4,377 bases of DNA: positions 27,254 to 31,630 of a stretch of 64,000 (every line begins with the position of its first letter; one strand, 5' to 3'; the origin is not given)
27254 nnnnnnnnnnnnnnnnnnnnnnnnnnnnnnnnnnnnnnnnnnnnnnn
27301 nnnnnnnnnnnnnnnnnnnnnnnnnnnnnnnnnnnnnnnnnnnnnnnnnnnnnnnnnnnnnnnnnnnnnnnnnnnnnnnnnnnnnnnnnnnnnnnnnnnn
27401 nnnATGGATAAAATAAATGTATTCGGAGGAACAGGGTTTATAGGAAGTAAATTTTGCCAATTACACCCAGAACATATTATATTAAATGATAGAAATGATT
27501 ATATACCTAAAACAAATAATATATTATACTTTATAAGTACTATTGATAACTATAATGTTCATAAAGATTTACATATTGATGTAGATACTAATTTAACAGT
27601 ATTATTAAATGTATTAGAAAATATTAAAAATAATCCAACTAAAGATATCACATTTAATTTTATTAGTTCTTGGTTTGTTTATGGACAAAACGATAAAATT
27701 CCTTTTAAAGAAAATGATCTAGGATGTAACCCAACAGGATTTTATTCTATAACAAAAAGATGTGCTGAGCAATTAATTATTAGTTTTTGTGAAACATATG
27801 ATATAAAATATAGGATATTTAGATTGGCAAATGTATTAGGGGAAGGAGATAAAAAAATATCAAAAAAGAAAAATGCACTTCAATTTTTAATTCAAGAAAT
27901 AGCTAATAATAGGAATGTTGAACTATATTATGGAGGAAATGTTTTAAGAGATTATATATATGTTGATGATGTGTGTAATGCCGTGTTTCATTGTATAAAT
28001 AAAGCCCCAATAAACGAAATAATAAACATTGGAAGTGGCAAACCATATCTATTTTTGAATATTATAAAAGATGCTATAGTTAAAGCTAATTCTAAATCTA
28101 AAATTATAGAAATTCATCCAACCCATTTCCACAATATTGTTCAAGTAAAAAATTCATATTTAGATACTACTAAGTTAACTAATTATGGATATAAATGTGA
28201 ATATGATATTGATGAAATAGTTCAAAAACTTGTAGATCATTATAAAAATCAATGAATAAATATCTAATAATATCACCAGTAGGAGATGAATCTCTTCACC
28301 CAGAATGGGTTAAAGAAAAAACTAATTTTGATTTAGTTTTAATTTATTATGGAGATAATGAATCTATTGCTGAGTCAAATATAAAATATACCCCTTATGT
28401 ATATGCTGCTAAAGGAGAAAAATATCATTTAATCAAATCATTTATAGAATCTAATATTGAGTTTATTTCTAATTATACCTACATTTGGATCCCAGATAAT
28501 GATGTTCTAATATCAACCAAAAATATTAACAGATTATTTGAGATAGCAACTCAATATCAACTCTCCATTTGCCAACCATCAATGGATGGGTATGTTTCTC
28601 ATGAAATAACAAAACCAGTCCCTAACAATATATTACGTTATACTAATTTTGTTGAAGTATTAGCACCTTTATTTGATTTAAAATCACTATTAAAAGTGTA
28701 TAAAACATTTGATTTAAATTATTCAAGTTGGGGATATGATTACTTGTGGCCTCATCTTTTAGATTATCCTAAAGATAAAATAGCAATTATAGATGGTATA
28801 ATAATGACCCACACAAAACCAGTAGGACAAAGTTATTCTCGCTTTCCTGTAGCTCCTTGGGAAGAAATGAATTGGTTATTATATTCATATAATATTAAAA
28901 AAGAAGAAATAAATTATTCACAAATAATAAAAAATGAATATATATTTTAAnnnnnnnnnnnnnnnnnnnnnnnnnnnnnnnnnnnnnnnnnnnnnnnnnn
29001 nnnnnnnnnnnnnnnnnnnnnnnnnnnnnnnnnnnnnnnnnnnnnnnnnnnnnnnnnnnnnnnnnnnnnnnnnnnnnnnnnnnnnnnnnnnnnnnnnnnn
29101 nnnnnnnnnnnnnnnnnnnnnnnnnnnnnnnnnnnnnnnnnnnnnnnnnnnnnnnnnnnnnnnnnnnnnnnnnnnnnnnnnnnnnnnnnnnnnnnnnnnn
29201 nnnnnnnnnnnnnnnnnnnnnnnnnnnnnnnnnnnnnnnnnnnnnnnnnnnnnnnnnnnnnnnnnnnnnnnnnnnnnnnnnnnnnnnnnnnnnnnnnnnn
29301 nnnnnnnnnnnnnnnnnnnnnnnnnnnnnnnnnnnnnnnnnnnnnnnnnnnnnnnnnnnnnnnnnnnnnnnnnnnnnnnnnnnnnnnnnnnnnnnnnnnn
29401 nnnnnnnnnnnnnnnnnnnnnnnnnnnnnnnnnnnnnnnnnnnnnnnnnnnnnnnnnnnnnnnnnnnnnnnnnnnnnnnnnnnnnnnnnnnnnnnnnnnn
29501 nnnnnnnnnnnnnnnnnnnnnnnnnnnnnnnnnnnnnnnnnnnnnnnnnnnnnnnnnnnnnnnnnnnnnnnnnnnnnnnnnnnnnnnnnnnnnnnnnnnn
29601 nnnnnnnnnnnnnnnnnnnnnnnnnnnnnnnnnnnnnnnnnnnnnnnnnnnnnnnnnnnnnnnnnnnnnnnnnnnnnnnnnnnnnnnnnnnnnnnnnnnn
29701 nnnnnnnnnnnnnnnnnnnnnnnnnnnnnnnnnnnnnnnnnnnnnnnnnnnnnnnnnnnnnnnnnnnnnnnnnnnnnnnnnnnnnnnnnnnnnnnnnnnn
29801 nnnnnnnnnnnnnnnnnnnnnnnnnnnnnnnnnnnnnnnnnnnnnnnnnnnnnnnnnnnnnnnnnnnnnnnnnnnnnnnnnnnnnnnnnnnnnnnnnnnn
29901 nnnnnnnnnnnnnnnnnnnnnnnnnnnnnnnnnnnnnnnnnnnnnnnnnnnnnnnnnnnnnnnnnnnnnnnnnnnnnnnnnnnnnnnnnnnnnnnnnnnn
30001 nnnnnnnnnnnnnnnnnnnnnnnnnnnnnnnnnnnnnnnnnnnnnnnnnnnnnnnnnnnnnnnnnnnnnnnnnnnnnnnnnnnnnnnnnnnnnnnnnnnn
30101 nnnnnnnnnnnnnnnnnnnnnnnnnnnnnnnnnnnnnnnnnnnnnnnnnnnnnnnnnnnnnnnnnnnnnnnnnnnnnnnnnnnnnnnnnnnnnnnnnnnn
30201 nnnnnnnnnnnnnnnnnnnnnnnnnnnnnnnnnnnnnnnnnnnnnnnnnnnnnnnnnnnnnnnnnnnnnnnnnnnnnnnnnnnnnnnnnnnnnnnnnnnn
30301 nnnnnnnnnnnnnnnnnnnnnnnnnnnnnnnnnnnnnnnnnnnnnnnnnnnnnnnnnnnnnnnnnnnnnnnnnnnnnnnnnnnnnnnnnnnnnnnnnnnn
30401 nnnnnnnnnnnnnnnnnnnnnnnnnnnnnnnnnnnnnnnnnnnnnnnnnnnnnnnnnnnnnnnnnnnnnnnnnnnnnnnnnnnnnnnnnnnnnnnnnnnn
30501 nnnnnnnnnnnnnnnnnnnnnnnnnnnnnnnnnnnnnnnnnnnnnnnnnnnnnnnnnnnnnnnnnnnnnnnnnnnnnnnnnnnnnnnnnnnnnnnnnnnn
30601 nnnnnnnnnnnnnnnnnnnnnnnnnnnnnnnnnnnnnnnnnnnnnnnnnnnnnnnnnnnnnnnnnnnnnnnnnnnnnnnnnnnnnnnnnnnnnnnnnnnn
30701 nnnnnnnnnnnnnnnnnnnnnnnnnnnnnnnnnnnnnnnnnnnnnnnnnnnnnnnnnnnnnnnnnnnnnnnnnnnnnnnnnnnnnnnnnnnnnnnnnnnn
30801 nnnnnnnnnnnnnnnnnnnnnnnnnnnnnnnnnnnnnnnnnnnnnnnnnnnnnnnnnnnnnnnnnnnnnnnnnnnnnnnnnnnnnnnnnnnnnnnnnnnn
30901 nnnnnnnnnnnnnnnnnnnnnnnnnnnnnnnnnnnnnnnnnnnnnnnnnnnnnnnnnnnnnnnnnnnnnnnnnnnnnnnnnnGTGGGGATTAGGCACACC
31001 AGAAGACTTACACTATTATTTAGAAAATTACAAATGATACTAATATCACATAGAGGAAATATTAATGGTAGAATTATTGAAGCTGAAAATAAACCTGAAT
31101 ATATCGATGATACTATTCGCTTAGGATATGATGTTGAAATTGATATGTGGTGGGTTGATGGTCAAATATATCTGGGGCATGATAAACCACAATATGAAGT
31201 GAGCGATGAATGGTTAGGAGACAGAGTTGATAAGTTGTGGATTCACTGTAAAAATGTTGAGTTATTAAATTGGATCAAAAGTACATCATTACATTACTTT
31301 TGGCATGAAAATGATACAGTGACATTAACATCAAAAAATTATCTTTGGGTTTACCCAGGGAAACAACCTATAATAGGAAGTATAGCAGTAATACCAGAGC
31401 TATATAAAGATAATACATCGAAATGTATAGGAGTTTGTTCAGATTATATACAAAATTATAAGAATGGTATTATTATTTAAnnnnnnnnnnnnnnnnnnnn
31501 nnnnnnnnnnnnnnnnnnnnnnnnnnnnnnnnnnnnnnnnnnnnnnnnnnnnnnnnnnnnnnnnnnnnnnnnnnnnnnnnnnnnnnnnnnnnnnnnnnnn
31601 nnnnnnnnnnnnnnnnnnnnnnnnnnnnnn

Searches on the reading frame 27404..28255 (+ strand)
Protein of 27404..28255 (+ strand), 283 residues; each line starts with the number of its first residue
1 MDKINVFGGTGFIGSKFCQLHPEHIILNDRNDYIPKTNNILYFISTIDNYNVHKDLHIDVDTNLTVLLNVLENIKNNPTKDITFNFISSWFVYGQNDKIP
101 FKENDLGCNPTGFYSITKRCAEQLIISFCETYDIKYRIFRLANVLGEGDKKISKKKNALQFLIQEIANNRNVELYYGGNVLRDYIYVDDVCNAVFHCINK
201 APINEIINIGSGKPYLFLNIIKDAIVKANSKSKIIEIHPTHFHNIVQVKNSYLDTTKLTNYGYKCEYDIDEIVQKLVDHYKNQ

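Call 10: search_protein_families(library=pfam, proteins=[window:27404-28255:+], max_evalue=0.001)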
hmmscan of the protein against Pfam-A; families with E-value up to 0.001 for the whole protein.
window:27404-28255:+ (283 aa): 5 families
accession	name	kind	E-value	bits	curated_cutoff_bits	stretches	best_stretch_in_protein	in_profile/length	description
PF01370.27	Epimerase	-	1.1e-29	103.9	20.9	1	60-210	88-240/240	NAD dependent epimerase/dehydratase family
PF16363.11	GDP_Man_Dehyd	-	1.3e-20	74.6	27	1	60-275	99-331/332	GDP-mannose 4,6 dehydratase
PF07993.18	NAD_binding_4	-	4.8e-07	29.6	20.1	1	50-194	99-258/258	Male sterility protein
PF04321.23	RmlD_sub_bind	-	0.00012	21.7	27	1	81-173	93-174/287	RmlD substrate binding domain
PF02719.21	Polysacc_synt_2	-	0.00013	21.7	20.2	0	105-232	129-251/293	Polysaccharide biosynthesis protein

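Call 54: search_protein_families(library=ncbifam, proteins=[window:27404-28255:+], max_evalue=0.001)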
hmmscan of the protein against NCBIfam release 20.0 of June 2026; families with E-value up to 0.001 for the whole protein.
window:27404-28255:+ (283 aa): 14 families
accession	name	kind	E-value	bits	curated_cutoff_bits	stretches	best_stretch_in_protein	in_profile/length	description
TIGR01181.1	dTDP_gluc_dehyt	equivalog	1.4e-23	83.5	365.1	1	60-282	97-313/321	dTDP-glucose 4,6-dehydratase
TIGR02197.1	heptose_epim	equivalog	1.5e-16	60.5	274.6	1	60-282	88-315/316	ADP-glyceromanno-heptose 6-epimerase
TIGR01179.1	galE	equivalog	3.2e-15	55.8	262.3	1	62-275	96-320/332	UDP-glucose 4-epimerase GalE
TIGR04180.1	EDH_00030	hypoth_equivalog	4.4e-12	45.7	475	1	59-222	93-250/297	NAD-dependent 4,6-dehydratase LegB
NF047922.1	GDPFucSynFcl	equivalog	6e-12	45.6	500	1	62-280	80-301/308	GDP-L-fucose synthase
NF008360.0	PRK11150.1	equivalog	1.1e-11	44.6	452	1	80-268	107-293/310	ADP-glyceromanno-heptose 6-epimerase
NF007582.0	PRK10217.1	equivalog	6.9e-09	35.3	698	1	77-222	122-264/355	dTDP-glucose 4,6-dehydratase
NF007490.0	PRK10084.1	subfamily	8.7e-08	31.5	649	1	96-213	149-262/361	dTDP-glucose 4,6-dehydratase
NF011728.1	PRK15181.1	equivalog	2.5e-07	30.1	760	1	59-280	113-337/348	Vi polysaccharide biosynthesis UDP-N-acetylglucosaminuronic acid C-4 epimerase TviC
NF008872.0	PRK11908.1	equivalog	4.9e-07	29.1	294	1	106-228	137-270/349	bifunctional UDP-4-keto-pentose/UDP-xylose synthase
NF007956.0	PRK10675.1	subfamily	9.1e-07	28.3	394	1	60-233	97-284/338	UDP-glucose 4-epimerase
NF043036.1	ErythonDh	equivalog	3e-06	26.7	325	0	33-141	70-176/321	D-erythronate dehydrogenase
NF047837.1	UDPAcbARedWbcJ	equivalog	4.8e-05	22.4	500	1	113-200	102-186/372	UDP-2-acetamido-2,6-beta-L-arabino-hexul-4-ose reductase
TIGR01777.1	yfcH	hypoth_equivalog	0.00022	20.9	207.35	0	70-237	93-249/292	TIGR01777 family oxidoreductase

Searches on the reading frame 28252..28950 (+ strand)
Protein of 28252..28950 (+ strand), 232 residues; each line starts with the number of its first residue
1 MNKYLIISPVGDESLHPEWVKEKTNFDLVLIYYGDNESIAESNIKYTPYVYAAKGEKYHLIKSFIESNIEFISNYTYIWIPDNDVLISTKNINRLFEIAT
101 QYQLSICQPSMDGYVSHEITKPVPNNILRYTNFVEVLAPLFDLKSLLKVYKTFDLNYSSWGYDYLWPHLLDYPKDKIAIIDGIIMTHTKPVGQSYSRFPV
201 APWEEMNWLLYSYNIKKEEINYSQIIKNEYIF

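Call 10: search_protein_families(library=pfam, proteins=[window:28252-28950:+], max_evalue=0.001)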
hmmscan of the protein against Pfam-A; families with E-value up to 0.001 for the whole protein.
window:28252-28950:+ (232 aa): 1 family
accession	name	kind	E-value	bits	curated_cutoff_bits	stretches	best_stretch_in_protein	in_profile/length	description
PF05212.18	DUF707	-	2.4e-10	40.5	24.1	1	23-122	63-165/299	Protein of unknown function (DUF707)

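Call 54: search_protein_families(library=ncbifam, proteins=[window:28252-28950:+], max_evalue=0.001)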
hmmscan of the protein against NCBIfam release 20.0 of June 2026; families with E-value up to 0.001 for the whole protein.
window:28252-28950:+ (232 aa): 0 families

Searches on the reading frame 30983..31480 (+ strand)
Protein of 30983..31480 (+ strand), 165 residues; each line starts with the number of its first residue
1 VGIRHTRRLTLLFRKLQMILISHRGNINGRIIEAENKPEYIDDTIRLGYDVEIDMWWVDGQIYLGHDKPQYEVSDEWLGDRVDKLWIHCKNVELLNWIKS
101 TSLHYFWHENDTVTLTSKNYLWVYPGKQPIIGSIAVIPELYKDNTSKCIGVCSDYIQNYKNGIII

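Call 10: search_protein_families(library=pfam, proteins=[window:30983-31480:+], max_evalue=0.001)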
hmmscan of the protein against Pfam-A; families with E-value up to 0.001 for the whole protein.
window:30983-31480:+ (165 aa): 0 families

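Call 43: search_protein_families(library=pfam, proteins=[window:30983-31480:+], max_evalue=1)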
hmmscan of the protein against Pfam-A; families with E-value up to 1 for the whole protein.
window:30983-31480:+ (165 aa): 2 families
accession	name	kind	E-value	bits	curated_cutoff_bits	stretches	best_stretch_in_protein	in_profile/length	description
PF06004.18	DUF903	-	0.0063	16.9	27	0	59-75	8-24/49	Bacterial protein of unknown function (DUF903)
PF04591.17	DUF596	-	0.22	12.2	25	0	38-58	31-50/69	Protein of unknown function, DUF596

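Call 54: search_protein_families(library=ncbifam, proteins=[window:30983-31480:+], max_evalue=0.001)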
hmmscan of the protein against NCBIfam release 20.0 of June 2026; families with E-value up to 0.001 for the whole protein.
window:30983-31480:+ (165 aa): 0 families

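Call 99: search_protein_families(library=phrogs, proteins=[window:30983-31480:+], max_evalue=0.001)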
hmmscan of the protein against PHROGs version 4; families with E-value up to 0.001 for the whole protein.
window:30983-31480:+ (165 aa): 1 family
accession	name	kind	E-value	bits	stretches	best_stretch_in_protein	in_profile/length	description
phrog_34507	-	unknown function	1.9e-31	110.2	1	16-143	5-132/167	-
